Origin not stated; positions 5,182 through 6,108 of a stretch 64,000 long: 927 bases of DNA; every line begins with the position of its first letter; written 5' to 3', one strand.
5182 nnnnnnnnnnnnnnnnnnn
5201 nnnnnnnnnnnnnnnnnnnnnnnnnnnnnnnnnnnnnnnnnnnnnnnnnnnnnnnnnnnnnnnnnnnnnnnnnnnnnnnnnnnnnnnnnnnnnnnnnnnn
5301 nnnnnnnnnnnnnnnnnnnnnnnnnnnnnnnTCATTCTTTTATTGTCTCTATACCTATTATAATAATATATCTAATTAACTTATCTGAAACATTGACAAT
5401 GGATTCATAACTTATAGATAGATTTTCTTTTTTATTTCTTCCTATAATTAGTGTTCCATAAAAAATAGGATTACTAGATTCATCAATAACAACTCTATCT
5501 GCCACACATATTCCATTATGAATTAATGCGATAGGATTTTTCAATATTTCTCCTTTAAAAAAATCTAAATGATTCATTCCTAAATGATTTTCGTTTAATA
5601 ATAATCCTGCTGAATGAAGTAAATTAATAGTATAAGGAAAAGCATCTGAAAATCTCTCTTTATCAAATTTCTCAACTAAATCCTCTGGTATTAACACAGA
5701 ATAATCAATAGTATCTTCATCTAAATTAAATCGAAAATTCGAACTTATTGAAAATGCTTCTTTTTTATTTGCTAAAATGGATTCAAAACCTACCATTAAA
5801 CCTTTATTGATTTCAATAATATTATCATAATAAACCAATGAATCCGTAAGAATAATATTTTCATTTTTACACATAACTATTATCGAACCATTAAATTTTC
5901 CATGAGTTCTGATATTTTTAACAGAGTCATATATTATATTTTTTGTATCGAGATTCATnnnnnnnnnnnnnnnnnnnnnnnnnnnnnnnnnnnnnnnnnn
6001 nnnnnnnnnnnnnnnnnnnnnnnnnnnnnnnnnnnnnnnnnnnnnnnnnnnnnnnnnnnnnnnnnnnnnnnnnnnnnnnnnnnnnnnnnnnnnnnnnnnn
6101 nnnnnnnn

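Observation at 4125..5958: Two-gene operon of a Cdc6-like AAA+ ATPase and an unknown 208-aa partner, flanked by Family A and facing a divergent RtcB-like gene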

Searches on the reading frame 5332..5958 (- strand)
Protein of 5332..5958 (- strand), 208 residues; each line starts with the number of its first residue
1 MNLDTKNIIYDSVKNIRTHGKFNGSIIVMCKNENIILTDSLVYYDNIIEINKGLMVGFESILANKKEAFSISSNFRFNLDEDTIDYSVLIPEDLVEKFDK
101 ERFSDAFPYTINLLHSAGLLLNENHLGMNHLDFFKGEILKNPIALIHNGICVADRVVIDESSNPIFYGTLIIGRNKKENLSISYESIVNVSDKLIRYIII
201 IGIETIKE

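Call 3: search_protein_families(library=pfam, proteins=[window:5332-5958:-], max_evalue=1)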
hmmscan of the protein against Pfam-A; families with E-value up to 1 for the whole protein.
window:5332-5958:- (208 aa): 0 families

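Call 4: search_protein_families(library=ncbifam, proteins=[window:5332-5958:-], max_evalue=1)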
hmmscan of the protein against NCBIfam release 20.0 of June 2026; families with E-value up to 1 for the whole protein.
window:5332-5958:- (208 aa): 0 families

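Call 5: search_protein_families(library=padloc, proteins=[window:5332-5958:-], max_evalue=1)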
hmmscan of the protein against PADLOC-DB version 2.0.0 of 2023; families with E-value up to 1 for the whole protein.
window:5332-5958:- (208 aa): 1 family
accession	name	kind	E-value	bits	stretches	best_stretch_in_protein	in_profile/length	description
PDLC02093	Cas5b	-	0.0051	15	1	26-78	111-159/177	-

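Call 7: find_homologous_proteins(query=window:5332-5958:-)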
Query window:5332-5958:- (208 aa): 214 proteins with E <= 0.001 among 379 candidates; the best 120 are listed.
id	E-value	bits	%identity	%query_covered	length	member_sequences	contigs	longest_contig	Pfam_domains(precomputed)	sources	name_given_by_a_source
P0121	4.7e-128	442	100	100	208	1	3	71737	-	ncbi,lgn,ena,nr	ncbi:MAG: hypothetical protein KGD63_00360 [Candidatus Lokiarchaeota archaeon]|nr:hypothetical prote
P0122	8.2e-111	386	88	93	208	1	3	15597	-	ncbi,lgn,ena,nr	ncbi:MAG: hypothetical protein KGD57_05760 [Candidatus Lokiarchaeota archaeon]|nr:hypothetical prote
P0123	1.3e-105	369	81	93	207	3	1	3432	-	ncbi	-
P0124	5.8e-102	357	79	93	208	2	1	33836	-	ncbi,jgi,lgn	-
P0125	4.9e-80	286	63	100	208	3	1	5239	-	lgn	-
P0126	2.6e-79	283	63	100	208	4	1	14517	-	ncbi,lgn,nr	ncbi:MAG: hypothetical protein BAJALOKI3v1_960002 [Promethearchaeota archaeon]|nr:MAG: hypothetical 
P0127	8.5e-76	272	65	100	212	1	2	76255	-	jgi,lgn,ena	-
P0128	9.0e-76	272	66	99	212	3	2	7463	-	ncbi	ncbi:MAG: hypothetical protein ACQERB_15895 [Promethearchaeati archaeon]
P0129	3.2e-75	270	59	100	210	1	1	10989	-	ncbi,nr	ncbi:MAG: hypothetical protein GF317_17285 [Candidatus Lokiarchaeota archaeon]|nr:hypothetical prote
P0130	2.4e-73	264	61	100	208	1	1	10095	-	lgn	-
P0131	1.5e-63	232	55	96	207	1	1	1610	-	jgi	-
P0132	3.2e-63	231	55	97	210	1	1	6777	-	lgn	-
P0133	3.4e-63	231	55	96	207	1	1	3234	-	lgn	-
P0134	3.5e-63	231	54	97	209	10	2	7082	-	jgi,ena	-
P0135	3.8e-63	231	55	96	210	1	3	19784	-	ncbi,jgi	ncbi:MAG: hypothetical protein ACTSQJ_13155 [Promethearchaeota archaeon]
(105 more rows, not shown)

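Call 15: search_solved_structures(query=A1, max_evalue=10, show_alignments=1)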
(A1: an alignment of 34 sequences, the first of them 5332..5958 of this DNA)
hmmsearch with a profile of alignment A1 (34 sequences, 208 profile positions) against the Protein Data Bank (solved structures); distinct sequences matched with E-value up to 10: 0.

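Call 17: find_related_loci(query=A1, collection=genome_contigs, flank=8000)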
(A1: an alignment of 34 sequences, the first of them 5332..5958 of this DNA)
Query A1 (208 aa) in genome_contigs; peptide patterns used: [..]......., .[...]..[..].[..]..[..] (x = any residue, [..] = any of these).
196 stretches matched a pattern; 71 encode a relative of the query (tblastn E <= 1e-3); 70 distinct loci.
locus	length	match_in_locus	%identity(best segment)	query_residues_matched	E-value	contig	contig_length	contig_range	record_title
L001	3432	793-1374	81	1-194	3e-106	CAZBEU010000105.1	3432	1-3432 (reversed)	MAG TPA_asm: uncultured archaeon isolate SRP185410_co1_420 genome assembly, contig: k141_1725125, whole genome shotgun s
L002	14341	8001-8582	80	1-194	6e-103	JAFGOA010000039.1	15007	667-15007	MAG: Promethearchaeota archaeon isolate Zod_Metabat.578 k87_1259918, whole genome shotgun sequence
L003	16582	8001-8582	79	1-194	1e-100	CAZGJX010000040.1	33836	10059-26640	MAG TPA_asm: uncultured archaeon isolate binchicken_co228_481 genome assembly, contig: NODE_1552_length_33836_cov_7.4643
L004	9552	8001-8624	63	1-208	7e-86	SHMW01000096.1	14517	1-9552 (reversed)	MAG: Promethearchaeota archaeon isolate BC3 1189800096, whole genome shotgun sequence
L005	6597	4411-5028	66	3-208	2e-82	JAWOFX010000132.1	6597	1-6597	MAG: Promethearchaeia archaeon isolate BLK6-3.bin.141 k191_347474, whole genome shotgun sequence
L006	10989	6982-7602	59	1-207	5e-80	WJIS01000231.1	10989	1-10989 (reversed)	MAG: Promethearchaeota archaeon isolate Bin_204 k141_2207215, whole genome shotgun sequence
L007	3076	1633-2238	53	8-208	7e-69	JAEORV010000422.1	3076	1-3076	MAG: Promethearchaeota archaeon isolate Yap150.bin8.212 contig-145_91728, whole genome shotgun sequence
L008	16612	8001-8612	55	5-208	4e-67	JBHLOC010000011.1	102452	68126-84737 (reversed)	MAG: Promethearchaeota archaeon isolate DZ3M.111 DZ3M.111@401, whole genome shotgun sequence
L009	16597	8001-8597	55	8-207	8e-67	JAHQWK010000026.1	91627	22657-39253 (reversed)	MAG: Promethearchaeia archaeon isolate ABR05 NODE_65_length_91627_cov_9, whole genome shotgun sequence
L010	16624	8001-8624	55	1-208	1e-66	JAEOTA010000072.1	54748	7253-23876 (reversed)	MAG: Promethearchaeota archaeon isolate YT1_007 k127_63407900, whole genome shotgun sequence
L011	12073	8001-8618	54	1-207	3e-66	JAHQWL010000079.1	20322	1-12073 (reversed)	MAG: Promethearchaeia archaeon isolate ABR06 NODE_530_length_20322_cov_10, whole genome shotgun sequence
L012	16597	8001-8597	55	8-207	3e-66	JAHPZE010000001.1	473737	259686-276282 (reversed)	MAG: Promethearchaeota archaeon isolate LW40_87 NODE_19_length_473737_cov_67.360161, whole genome shotgun sequence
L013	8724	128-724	55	8-207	8e-66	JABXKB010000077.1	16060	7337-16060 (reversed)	MAG: Promethearchaeota archaeon isolate Hel_238_bin13 contig-145_7187, whole genome shotgun sequence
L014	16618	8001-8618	52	1-207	2e-65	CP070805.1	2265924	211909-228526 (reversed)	MAG: Promethearchaeota archaeon isolate bin132 chromosome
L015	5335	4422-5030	51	7-208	3e-65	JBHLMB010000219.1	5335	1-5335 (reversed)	MAG: Promethearchaeota archaeon isolate DZ2M.159 DZ2M.159@66790, whole genome shotgun sequence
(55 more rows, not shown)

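Call 21: predict_structure(alignment_id=A1)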
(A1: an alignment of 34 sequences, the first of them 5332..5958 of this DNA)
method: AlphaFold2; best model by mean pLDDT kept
length: 208 residues; sequences in the alignment: 34
mean_pLDDT: 79.2   pTM: 0.79
mean pLDDT of the five models: 79.2, 78.7, 78.0, 77.2, 76.3
residues with pLDDT >= 90: 86; 70-90: 73; 50-70: 24; < 50: 25
segments of 3 or more residues with pLDDT < 50: 103-114, 127-133, 204-208
pLDDT, mean of each block of 10 residues (from residue 1): 83 94 94 93 96 88 78 92 94 82 42 54 51 59 89 82 83 92 87 80 44
secondary structure, 60 per line:
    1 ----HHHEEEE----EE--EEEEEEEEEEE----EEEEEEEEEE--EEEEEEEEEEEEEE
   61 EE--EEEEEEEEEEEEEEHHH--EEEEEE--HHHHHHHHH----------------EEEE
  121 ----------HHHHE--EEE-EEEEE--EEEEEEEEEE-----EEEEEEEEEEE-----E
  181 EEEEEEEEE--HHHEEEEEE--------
elements in order: E8-11 E20-30 E35-44 E47-62 E65-78 E84-89 H92-100 E117-120 H131-134 E138-140 E142-146 E149-158 E164-174 E180-189 E195-200

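Call 25: fold_search(model_id=the predicted structure, library=pdb)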
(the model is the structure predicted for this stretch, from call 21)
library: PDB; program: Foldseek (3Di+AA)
matches with E <= 10: 1049; with E <= 0.001: 0
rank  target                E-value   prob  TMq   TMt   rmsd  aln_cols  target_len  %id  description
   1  9esh_G                1.0e-02  1.00  0.26  0.49   2.6        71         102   15  Structure of a B-state intermediate committed to discard (Bd-I state) (released 2024-12-25)
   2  6amq_A                1.3e-02  0.06  0.09  0.06  19.3       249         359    9  Crystal structure of the DNA polymerase III subunit beta from Enterobacter cloacae (released 2017-11-01)
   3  6ppq_C                1.4e-02  1.00  0.26  0.64   3.7        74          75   12  Structure of S. pombe Lsm1-7 with RNA, polyuridine with 3' adenosine (released 2020-06-17)
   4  6j6g_y                1.4e-02  1.00  0.25  0.57   3.6        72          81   12  Cryo-EM structure of the yeast B*-a2 complex at an average resolution of 3.2 angstrom (released 2019-04-24)
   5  5zwn_d                1.4e-02  1.00  0.25  0.51   3.6        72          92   12  Cryo-EM structure of the yeast pre-B complex at an average resolution of 3.3 angstrom (Part II: U1 snRNP region) (released 2018-08-29)
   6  3jb9_G                1.6e-02  1.00  0.28  0.55   2.9        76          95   14  Cryo-EM structure of the yeast spliceosome at 3.6 angstrom resolution (released 2015-09-23)
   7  3by7_D                1.6e-02  1.00  0.24  0.53   7.9        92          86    8  CRYSTAL STRUCTURE OF A PROTEIN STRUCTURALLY SIMILAR TO SM/LSM-LIKE RNA-BINDING PROTEINS (JCVI_PEP_1096686650277) FROM  (released 2008-01-29)
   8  6n7r_N                1.7e-02  1.00  0.25  0.52   3.6        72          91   12  Saccharomyces cerevisiae spliceosomal E complex (ACT1) (released 2019-09-18)
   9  3jcm_U                1.7e-02  1.00  0.27  0.57   3.1        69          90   17  Cryo-EM structure of the spliceosomal U4/U6.U5 tri-snRNP (released 2016-02-24)
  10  9dtr_n                1.7e-02  1.00  0.25  0.57   3.8        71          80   13  Structure of the yeast post-catalytic P complex spliceosome at 2.3 Angstrom resolution (released 2024-12-25)
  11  3pgg_B                1.7e-02  1.00  0.26  0.60   5.8        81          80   11  Crystal structure of cryptosporidium parvum u6 snrna-associated sm-like protein lsm5 (released 2011-02-02)
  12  3q4k_A                1.7e-02  0.04  0.09  0.06  20.1       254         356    8  Structure of a small peptide ligand bound to E.coli DNA sliding clamp (released 2011-12-28)
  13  6ppn_C                1.8e-02  1.00  0.25  0.63   3.7        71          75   14  Structure of S. pombe Lsm2-8 with unprocessed U6 snRNA (released 2020-06-17)
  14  3jcm_Q                1.8e-02  1.00  0.26  0.56   3.1        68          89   16  Cryo-EM structure of the spliceosomal U4/U6.U5 tri-snRNP (released 2016-02-24)
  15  7azl_A                2.0e-02  0.06  0.09  0.06  21.2       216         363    8  DNA polymerase sliding clamp from Escherichia coli with peptide 38 bound (released 2021-12-01)
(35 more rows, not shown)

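Call 26: search_protein_families(library=pfam, alignment_id=A1, max_evalue=10)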
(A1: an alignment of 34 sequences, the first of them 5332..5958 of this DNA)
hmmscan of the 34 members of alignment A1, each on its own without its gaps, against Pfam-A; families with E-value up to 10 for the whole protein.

A. member 1, window:5332-5958:- (208 aa): 0 families

B. families by the number of members that match (of 34 scanned): 4 families
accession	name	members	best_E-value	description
PF22096.1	TagH_C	2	0.046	Teichoic acid transporter subunit TagH C-terminal domain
PF02213.21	GYF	2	0.17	GYF domain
PF10894.13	DUF2689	2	0.94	Protein of unknown function (DUF2689)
PF10655.14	DUF2482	1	0.14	Hypothetical protein of unknown function (DUF2482)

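Call 27: search_protein_families(library=pfam, proteins=[L009:4514-6595:+, L009:6597-7844:-, L009:9852-10727:-, L009:10807-13002:+, L009:13029-13556:-, L009:13912-16383:-, L009:1820-3172:+], max_evalue=0.01)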
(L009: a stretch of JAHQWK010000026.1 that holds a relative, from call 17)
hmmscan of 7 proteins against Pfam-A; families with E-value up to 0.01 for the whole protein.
L009:4514-6595:+ (693 aa): 7 families
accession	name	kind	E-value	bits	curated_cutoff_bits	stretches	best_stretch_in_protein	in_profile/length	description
PF09334.17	tRNA-synt_1g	-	5.4e-143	476.9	20.1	1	15-419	2-391/391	tRNA synthetases class I (M)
PF01588.26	tRNA_bind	-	8.6e-27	93.5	27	1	599-690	1-95/96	Putative tRNA binding domain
PF00133.28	tRNA-synt_1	-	2.8e-19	69.6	22.7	1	10-263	21-250/414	tRNA synthetases class I (I, L, M and V)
PF19303.5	Anticodon_3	-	1.6e-16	61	23.5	1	430-571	1-142/152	Anticodon binding domain of methionyl tRNA ligase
PF08264.19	Anticodon_1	-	1.1e-05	25.8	25.1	1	440-548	1-89/148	Anticodon-binding domain of tRNA ligase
PF18912.6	DZR_2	-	0.00014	22.1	27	1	147-195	3-45/56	Double zinc ribbon domain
PF01921.24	tRNA-synt_1f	-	0.0026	17.2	27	0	348-390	273-316/360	tRNA synthetases class I (K)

L009:6597-7844:- (415 aa): 0 families

L009:9852-10727:- (291 aa): 0 families

L009:10807-13002:+ (731 aa): 5 families
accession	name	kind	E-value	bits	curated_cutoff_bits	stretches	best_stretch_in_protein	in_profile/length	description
PF14258.12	DUF4350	-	9.4e-07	29.7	30.4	1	325-470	36-180/181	Domain of unknown function (DUF4350)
PF23355.1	IFT52_GIFT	-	7.1e-06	25.7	27.2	1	318-385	37-104/246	IFT52 GIFT domain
PF06283.17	ThuA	-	2.5e-05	25.1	33.4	0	318-401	42-112/209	Trehalose utilisation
PF09960.14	DUF2194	-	0.0004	19.3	30.4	0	481-580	40-139/582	Uncharacterised protein conserved in bacteria (DUF2194)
PF09822.16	ABC_transp_aux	-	0.002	17.9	34.7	0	320-363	37-82/288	ABC-type uncharacterized transport system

L009:13029-13556:- (175 aa): 2 families
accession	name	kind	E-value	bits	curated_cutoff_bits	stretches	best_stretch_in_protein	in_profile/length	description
PF01230.28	HIT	-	7.6e-07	30.1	21.5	1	41-130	3-94/98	HIT domain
PF11969.13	DcpS_C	-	4.6e-05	24.3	24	1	30-138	2-109/114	Scavenger mRNA decapping enzyme C-term binding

L009:13912-16383:- (823 aa): 17 families
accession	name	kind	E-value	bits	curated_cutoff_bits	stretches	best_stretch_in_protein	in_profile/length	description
PF07992.20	Pyr_redox_2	-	2.2e-26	93.4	26.1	1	300-604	1-291/291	Pyridine nucleotide-disulphide oxidoreductase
PF14691.11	Fer4_20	-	2.1e-24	85.9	25.8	2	192-283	15-111/113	Dihydroprymidine dehydrogenase domain II, 4Fe-4S cluster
PF04432.18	FrhB_FdhB_C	-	1.4e-18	67.7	23.3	2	668-739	79-148/150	Coenzyme F420 hydrogenase/dehydrogenase, beta subunit C terminus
PF04422.18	FrhB_FdhB_N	-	3.2e-13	50.1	22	1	75-146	2-75/78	Coenzyme F420 hydrogenase/dehydrogenase, beta subunit N-term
PF13738.12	Pyr_redox_3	-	4.6e-13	49.5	30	1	388-587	127-305/305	Pyridine nucleotide-disulphide oxidoreductase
PF13450.12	NAD_binding_8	-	6.2e-10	39.7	21.9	1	304-361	1-54/68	NAD(P)-binding Rossmann-like domain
PF00070.33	Pyr_redox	-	4.2e-09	37.2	22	0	438-471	3-35/82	Pyridine nucleotide-disulphide oxidoreductase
PF00743.25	FMO-like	-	3.9e-06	26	22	1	299-340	1-42/532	Flavin-binding monooxygenase-like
PF01494.25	FAD_binding_3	-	0.00013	21.7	22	1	301-334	3-36/349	FAD binding domain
PF12831.13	FAD_oxidored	-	0.00038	20.3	27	1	302-344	2-44/416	FAD dependent oxidoreductase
PF02826.25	2-Hacid_dh_C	-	0.00052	19.9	25.1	0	426-471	28-72/178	D-isomer specific 2-hydroxyacid dehydrogenase, NAD binding domain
PF00890.30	FAD_binding_2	-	0.00083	19.1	20.4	1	302-340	2-40/414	FAD binding domain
PF01262.27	AlaDh_PNT_C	-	0.00088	19.2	23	0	439-470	33-63/214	Alanine dehydrogenase/PNT, C-terminal domain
PF00037.32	Fer4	-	0.0017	18.6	21.1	0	10-26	2-18/24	4Fe-4S binding domain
PF01946.23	Thi4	-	0.0036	17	26.2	1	300-341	18-60/235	Thi4 family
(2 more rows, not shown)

L009:1820-3172:+ (450 aa): 3 families
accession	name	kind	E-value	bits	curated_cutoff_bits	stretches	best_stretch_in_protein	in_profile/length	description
PF01546.33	Peptidase_M20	-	4.3e-35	121.9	24.6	1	81-446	2-205/206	Peptidase family M20/M25/M40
PF07687.19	M20_dimer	-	1.7e-18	67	21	1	193-333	1-102/107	Peptidase dimerisation domain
PF04389.22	Peptidase_M28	-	0.00059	20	21.3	1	65-165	1-78/193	Peptidase family M28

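Call 43: search_protein_representatives(alignment_id=A1)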
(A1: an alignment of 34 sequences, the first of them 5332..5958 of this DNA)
Query: 34 sequences, 208 profile positions. Proteins with E-value up to 0.001 (for the whole library): 43; up to 1e-10: 40; up to 1e-30: 21. The best 43 are listed.
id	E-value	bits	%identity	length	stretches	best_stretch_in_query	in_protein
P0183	2.3e-88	311.5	-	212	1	1-207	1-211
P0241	5.1e-79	280.9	-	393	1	4-205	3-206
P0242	1.8e-77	275.9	-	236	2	1-161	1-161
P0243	1.5e-62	227.2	-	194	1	1-162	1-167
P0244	6.1e-60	218.6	-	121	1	91-208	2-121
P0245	1.4e-57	210.9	-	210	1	2-207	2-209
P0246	1.6e-49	184.6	-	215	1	4-207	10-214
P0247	2.2e-48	180.9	-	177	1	110-207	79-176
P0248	3.5e-48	180.2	-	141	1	4-133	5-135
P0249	1.1e-47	178.6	-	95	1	114-208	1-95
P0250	2.0e-47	177.8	-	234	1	8-205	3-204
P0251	3.8e-45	170.3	-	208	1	4-204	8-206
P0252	6.8e-45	169.5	-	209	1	5-207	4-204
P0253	2.5e-43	164.4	-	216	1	7-206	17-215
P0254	9.5e-42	159.2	-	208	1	4-205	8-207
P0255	5.6e-39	150.1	-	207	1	4-205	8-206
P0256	2.1e-38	148.3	-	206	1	4-205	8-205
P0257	2.2e-37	145.0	-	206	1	6-207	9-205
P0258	7.0e-34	133.5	-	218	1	6-207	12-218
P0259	7.4e-34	133.4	-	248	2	5-173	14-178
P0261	2.2e-29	118.8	-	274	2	6-129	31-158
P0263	1.2e-25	106.6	-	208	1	5-205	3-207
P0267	5.4e-21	91.4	-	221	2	123-205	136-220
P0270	8.1e-18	81.0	-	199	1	7-199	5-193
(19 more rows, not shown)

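Call 44: list_cluster_members(proteins=[P0241, P0245, P0246, P0250, P0251, P0253, P0257, P0258, P0263, P0270])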
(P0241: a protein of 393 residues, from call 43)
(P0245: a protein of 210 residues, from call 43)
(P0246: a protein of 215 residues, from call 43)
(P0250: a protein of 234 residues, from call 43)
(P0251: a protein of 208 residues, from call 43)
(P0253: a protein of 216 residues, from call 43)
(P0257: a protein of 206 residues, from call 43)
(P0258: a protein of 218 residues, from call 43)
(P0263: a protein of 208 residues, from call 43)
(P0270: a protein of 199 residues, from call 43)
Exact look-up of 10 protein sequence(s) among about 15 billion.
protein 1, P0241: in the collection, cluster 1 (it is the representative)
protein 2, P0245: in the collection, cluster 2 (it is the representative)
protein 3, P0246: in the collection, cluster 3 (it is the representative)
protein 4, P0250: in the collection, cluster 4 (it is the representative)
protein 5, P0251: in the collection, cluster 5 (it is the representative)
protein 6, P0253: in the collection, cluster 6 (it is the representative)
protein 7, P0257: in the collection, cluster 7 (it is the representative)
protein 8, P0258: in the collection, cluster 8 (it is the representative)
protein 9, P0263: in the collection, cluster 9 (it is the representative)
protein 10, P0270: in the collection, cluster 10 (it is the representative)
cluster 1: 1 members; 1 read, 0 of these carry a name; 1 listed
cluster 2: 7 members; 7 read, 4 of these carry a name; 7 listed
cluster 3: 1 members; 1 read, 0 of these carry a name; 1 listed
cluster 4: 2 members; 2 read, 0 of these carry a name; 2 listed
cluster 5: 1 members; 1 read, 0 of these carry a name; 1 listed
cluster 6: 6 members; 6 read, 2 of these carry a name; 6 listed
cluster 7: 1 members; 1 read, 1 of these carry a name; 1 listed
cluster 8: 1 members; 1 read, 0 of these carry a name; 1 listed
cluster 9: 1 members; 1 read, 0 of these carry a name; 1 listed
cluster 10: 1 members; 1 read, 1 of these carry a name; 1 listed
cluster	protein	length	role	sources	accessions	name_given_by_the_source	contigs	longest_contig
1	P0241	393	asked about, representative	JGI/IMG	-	-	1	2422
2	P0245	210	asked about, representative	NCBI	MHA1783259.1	MAG: hypothetical protein ACTSUL_07505 [Promethearchaeota archaeon]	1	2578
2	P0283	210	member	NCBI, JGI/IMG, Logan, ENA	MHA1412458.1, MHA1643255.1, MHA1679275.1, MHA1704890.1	MAG: hypothetical protein ACTSUX_02290 [Promethearchaeota archaeon]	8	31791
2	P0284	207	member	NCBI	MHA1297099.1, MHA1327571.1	MAG: hypothetical protein ACTSRH_09640 [Promethearchaeota archaeon]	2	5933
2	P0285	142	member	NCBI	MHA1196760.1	MAG: hypothetical protein ACTSSM_11760 [Promethearchaeota archaeon]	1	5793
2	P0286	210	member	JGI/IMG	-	-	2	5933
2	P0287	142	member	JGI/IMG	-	-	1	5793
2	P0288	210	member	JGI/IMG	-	-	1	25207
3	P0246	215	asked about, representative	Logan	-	-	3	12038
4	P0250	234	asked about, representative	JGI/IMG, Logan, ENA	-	-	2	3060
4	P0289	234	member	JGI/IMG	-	-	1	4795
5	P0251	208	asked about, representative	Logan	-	-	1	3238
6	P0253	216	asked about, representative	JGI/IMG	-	-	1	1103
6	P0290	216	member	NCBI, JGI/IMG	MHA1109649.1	MAG: hypothetical protein ACTSRE_00995 [Promethearchaeota archaeon]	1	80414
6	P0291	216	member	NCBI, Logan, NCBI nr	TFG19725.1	MAG: hypothetical protein EU530_05295 [Promethearchaeota archaeon] | MAG: hypothetical protein EU530_05295 [Candidatus Lokiarchaeota archaeon]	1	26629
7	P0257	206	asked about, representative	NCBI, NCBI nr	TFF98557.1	MAG: hypothetical protein EU547_01165 [Promethearchaeota archaeon] | MAG: hypothetical protein EU547_01165 [Candidatus Lokiarchaeota archaeon]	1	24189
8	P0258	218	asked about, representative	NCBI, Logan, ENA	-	-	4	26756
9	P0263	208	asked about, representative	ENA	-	-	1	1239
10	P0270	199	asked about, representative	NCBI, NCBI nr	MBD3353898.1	MAG: hypothetical protein GF364_20615 [Candidatus Lokiarchaeota archaeon] | hypothetical protein [Candidatus Lokiarchaeota archaeon]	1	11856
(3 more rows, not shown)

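Call 45: find_encoding_contigs(protein=P0270, flank=6000, max_places=2)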
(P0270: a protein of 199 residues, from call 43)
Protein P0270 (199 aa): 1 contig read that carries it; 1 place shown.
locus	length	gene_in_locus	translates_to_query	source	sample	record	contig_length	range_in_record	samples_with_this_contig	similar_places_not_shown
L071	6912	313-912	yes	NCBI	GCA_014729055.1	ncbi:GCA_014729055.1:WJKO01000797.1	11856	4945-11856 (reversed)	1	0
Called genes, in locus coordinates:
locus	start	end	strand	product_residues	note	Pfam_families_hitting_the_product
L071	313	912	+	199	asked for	-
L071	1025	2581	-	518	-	PF13676:TIR_2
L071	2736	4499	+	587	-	-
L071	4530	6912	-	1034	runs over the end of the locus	PF02927:CelD_N, PF00759:Glyco_hydro_9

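Call 46: find_encoding_contigs(protein=P0257, flank=6000, max_places=2)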
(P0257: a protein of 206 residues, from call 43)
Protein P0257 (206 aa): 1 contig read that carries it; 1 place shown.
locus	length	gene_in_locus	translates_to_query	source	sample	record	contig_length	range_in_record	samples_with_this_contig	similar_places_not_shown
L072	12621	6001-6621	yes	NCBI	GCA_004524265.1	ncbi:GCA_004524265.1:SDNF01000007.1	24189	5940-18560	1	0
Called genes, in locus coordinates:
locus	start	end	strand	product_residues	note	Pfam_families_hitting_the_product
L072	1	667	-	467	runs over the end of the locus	PF02771:Acyl-CoA_dh_N, PF02770:Acyl-CoA_dh_M, PF11794:HpaB_N (faint), PF00441:Acyl-CoA_dh_1, PF08028:Acyl-CoA_dh_2, PF22924:ACOX_C_alpha1 (weak), PF00301:Rubredoxin, PF21349:RUBY_RBDX (faint)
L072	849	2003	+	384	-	PF00022:Actin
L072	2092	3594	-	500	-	PF00560:LRR_1 (faint), PF12799:LRR_4 (faint), PF13855:LRR_8 (weak), PF23598:LRR_14 (weak), PF13855:LRR_8, PF23598:LRR_14 (weak), PF13676:TIR_2 (weak)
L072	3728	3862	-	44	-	PF00301:Rubredoxin, PF21349:RUBY_RBDX (faint)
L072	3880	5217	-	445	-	PF03486:HI0933_like (faint), PF07992:Pyr_redox_2, PF13738:Pyr_redox_3, PF00070:Pyr_redox, PF18267:Rubredoxin_C, PF00301:Rubredoxin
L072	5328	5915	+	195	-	PF03358:FMN_red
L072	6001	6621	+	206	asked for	-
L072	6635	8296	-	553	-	PF13676:TIR_2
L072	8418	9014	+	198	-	PF13404:HTH_AsnC-type, PF13412:HTH_24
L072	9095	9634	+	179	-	PF13404:HTH_AsnC-type, PF13412:HTH_24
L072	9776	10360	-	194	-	PF13404:HTH_AsnC-type, PF13412:HTH_24, PF01037:AsnC_trans_reg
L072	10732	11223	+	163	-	PF00210:Ferritin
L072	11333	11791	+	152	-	PF02566:OsmC (weak)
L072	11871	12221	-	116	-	PF02943:FeThRed_B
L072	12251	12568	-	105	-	PF00462:Glutaredoxin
